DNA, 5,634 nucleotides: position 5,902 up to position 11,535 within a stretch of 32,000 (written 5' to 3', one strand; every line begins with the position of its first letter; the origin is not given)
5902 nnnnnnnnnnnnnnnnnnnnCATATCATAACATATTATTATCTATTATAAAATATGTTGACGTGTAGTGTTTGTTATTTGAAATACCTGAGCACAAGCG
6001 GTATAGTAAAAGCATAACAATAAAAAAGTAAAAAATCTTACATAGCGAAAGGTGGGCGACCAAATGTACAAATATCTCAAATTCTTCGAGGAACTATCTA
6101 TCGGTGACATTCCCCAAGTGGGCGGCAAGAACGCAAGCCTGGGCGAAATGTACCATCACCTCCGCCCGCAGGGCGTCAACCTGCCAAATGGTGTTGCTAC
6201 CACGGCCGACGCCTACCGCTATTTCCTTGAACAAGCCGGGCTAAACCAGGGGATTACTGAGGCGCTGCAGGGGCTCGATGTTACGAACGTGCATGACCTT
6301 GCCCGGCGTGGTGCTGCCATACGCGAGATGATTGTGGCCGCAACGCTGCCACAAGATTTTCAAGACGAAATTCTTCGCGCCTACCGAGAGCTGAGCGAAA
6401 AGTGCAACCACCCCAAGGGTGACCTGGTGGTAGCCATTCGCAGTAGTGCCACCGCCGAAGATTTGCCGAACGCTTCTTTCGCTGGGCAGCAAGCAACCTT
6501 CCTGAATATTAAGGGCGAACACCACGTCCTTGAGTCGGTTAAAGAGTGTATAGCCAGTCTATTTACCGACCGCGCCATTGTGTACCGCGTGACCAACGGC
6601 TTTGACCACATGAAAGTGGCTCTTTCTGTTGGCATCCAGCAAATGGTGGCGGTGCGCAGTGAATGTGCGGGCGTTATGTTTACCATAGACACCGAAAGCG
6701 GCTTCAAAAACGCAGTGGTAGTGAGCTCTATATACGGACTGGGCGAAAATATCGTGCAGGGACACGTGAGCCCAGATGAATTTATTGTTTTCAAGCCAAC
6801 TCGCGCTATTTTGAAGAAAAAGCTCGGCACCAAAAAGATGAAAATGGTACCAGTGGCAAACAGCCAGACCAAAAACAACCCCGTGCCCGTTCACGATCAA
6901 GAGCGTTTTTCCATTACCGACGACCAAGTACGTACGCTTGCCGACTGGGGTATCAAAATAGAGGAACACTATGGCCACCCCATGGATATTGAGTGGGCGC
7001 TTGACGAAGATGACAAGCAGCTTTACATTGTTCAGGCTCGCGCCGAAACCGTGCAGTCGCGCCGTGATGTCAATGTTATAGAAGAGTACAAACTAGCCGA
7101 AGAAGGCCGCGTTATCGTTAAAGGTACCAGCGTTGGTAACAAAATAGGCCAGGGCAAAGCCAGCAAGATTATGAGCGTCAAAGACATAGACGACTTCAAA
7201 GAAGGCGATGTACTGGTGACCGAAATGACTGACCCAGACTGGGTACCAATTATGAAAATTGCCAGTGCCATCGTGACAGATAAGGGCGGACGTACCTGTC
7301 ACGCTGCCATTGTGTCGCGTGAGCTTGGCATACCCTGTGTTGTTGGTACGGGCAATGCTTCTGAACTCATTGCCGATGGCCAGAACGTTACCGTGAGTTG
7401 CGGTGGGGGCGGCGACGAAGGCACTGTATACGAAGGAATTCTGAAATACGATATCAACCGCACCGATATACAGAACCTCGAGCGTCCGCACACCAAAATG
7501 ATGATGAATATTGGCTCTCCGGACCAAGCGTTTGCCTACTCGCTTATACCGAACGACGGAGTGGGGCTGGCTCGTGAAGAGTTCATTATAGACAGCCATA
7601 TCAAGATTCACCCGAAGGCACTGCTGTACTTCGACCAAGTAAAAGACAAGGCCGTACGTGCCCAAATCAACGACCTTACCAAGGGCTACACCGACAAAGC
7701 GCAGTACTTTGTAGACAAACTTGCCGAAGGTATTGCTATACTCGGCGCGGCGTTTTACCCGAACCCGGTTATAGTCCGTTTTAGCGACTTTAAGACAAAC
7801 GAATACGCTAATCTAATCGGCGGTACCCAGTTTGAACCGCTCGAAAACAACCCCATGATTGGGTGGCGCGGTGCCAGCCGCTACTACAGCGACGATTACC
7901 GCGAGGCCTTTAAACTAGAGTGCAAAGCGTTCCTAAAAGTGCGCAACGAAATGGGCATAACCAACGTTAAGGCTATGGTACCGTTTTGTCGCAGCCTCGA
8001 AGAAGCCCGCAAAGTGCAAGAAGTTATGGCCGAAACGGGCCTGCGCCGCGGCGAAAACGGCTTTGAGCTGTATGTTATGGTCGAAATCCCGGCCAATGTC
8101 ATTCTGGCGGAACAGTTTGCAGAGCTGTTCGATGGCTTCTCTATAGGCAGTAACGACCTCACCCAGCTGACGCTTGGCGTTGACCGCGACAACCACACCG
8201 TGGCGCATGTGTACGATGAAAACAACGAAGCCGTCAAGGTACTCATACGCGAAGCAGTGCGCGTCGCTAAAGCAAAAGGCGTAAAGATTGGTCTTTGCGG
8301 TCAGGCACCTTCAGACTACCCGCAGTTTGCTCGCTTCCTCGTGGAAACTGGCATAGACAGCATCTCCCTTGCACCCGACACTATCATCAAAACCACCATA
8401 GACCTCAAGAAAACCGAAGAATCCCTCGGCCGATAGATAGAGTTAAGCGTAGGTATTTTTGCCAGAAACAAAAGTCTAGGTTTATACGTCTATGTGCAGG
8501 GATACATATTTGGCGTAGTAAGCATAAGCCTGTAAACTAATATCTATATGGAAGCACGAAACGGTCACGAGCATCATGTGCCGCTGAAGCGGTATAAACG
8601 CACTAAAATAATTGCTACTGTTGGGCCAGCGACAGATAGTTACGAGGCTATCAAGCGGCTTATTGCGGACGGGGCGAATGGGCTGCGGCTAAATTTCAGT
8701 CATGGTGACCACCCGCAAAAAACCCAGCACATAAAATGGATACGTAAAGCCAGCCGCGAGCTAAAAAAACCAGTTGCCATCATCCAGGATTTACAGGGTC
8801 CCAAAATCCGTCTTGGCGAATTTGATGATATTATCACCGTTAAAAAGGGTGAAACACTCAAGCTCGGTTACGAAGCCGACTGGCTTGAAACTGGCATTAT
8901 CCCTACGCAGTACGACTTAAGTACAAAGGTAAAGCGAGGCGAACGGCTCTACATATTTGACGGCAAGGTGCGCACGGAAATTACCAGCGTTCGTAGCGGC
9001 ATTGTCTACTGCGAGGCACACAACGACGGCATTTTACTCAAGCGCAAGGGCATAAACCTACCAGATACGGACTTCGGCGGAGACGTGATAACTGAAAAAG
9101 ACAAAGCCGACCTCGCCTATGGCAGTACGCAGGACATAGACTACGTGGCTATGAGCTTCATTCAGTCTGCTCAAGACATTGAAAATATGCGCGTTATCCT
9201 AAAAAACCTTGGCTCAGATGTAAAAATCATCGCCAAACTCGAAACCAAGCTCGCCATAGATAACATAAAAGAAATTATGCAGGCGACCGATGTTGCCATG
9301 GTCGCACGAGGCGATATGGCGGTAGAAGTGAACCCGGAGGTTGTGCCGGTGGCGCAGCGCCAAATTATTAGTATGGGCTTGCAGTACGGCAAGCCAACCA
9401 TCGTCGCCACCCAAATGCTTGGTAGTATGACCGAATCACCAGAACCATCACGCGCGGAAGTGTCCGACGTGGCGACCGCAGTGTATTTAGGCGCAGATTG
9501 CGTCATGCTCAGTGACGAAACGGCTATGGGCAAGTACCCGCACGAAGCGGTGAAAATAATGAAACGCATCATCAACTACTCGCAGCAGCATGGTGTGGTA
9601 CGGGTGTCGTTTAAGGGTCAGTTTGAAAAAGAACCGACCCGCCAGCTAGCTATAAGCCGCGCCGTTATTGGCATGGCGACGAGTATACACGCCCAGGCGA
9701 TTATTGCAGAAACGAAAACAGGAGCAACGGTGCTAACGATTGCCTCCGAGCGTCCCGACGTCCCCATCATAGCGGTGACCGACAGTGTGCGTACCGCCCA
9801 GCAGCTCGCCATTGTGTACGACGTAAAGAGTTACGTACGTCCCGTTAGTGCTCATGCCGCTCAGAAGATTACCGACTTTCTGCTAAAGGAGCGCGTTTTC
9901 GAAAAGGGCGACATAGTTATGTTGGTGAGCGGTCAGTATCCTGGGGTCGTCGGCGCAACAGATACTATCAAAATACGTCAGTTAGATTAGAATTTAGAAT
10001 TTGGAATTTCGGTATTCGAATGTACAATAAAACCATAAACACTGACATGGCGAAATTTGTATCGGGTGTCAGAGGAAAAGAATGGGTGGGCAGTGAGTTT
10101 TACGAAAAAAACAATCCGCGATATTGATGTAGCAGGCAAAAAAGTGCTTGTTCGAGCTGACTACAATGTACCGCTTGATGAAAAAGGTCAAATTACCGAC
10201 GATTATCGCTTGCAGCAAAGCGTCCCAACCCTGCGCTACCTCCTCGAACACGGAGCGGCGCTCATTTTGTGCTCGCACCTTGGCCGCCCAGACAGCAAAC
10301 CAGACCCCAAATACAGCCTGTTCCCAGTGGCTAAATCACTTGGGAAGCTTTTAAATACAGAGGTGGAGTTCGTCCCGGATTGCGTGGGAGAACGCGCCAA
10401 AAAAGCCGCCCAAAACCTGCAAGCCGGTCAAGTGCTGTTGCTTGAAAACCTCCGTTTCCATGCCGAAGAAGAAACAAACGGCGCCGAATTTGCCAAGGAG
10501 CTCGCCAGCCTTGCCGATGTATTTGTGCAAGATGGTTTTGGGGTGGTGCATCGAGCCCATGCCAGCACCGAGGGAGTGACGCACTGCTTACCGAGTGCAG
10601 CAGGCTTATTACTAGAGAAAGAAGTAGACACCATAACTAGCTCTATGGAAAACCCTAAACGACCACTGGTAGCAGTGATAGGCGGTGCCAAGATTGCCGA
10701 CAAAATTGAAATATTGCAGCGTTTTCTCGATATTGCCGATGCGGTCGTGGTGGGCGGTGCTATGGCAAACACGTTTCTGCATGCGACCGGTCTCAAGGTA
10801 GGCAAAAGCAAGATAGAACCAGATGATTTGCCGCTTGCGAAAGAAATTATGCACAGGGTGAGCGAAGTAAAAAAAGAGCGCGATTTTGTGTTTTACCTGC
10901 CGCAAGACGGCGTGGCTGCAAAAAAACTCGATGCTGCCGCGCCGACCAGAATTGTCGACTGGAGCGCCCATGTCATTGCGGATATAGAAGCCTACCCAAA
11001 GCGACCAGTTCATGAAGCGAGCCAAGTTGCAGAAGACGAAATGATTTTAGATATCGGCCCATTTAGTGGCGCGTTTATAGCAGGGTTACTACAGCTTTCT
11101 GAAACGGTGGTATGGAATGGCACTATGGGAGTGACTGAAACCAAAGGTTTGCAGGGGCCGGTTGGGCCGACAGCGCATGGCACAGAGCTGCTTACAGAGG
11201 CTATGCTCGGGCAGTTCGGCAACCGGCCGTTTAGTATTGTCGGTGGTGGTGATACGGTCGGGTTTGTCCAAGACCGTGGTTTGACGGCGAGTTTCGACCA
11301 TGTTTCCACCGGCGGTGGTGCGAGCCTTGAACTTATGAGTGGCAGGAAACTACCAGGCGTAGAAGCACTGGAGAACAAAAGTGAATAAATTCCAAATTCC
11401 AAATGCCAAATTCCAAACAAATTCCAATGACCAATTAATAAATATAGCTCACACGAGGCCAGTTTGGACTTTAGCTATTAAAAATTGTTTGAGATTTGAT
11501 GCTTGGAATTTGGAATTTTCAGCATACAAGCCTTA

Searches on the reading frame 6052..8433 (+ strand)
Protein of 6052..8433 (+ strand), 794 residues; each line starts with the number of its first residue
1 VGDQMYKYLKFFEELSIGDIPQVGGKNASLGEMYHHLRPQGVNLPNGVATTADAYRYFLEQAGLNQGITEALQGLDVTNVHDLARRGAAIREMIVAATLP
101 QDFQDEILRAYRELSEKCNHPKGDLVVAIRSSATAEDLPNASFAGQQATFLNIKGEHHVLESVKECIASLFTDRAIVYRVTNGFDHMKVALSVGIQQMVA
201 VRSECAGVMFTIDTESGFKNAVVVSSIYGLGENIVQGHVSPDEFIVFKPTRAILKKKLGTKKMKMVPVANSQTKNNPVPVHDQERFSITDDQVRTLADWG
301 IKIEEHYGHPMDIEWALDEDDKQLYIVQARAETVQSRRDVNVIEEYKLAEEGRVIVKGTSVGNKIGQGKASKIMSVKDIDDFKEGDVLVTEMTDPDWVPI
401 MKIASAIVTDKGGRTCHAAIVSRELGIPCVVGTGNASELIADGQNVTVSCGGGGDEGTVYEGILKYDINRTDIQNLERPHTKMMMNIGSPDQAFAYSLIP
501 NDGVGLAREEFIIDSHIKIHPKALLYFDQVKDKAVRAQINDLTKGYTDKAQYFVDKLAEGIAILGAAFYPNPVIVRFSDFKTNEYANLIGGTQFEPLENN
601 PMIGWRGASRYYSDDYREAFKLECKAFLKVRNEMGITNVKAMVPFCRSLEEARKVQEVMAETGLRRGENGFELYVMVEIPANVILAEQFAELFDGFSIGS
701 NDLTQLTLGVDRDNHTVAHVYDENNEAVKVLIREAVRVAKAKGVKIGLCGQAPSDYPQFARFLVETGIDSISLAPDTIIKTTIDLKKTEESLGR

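Call 7: search_protein_families(library=pfam, proteins=[window:6052-8433:+], max_evalue=0.0001)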
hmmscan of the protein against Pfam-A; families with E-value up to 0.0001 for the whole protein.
window:6052-8433:+ (794 aa): 3 families
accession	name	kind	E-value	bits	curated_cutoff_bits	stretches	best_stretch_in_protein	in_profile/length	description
PF01326.24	PPDK_N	-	6.4e-119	397.5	27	1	21-344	2-322/328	Pyruvate phosphate dikinase, AMP/ATP-binding domain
PF02896.24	PEP-utilizers_C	-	1.7e-64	218.3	22.8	1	477-788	16-291/293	PEP-utilising enzyme, PEP-binding domain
PF00391.29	PEP-utilizers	-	2.7e-27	94.6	23.1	1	382-451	1-70/72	PEP-utilising enzyme, mobile domain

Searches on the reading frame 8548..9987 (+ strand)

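Call 7: search_protein_families(library=pfam, proteins=[window:8548-9987:+], max_evalue=0.0001)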
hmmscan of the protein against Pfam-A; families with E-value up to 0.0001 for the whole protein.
window:8548-9987:+ (480 aa): 2 families
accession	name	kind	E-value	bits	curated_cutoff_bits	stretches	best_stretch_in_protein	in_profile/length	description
PF00224.27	PK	-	9e-102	341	30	1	17-335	2-328/328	Pyruvate kinase, barrel domain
PF02887.21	PK_C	-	4e-21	75.7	28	1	368-476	2-113/114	Pyruvate kinase, alpha/beta domain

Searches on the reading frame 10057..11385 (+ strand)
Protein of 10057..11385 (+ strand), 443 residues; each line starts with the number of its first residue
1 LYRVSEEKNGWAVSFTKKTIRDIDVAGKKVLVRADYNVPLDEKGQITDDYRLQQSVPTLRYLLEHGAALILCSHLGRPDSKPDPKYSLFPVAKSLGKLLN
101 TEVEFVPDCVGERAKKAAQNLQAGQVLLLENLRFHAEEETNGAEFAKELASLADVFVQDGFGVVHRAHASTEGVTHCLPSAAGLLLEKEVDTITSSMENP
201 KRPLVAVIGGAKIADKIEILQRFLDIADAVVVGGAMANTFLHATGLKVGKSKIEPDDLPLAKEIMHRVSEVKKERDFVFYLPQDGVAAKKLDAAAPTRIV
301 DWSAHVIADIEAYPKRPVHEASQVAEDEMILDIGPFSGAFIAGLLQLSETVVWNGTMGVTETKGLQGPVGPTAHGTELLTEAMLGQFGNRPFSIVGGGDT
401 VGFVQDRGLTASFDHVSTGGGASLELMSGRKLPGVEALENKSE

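Call 7: search_protein_families(library=pfam, proteins=[window:10057-11385:+], max_evalue=0.0001)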
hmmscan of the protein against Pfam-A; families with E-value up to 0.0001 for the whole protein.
window:10057-11385:+ (443 aa): 1 family
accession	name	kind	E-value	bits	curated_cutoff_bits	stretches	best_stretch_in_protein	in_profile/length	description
PF00162.24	PGK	-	4.7e-131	437.7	27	1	20-430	1-379/379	Phosphoglycerate kinase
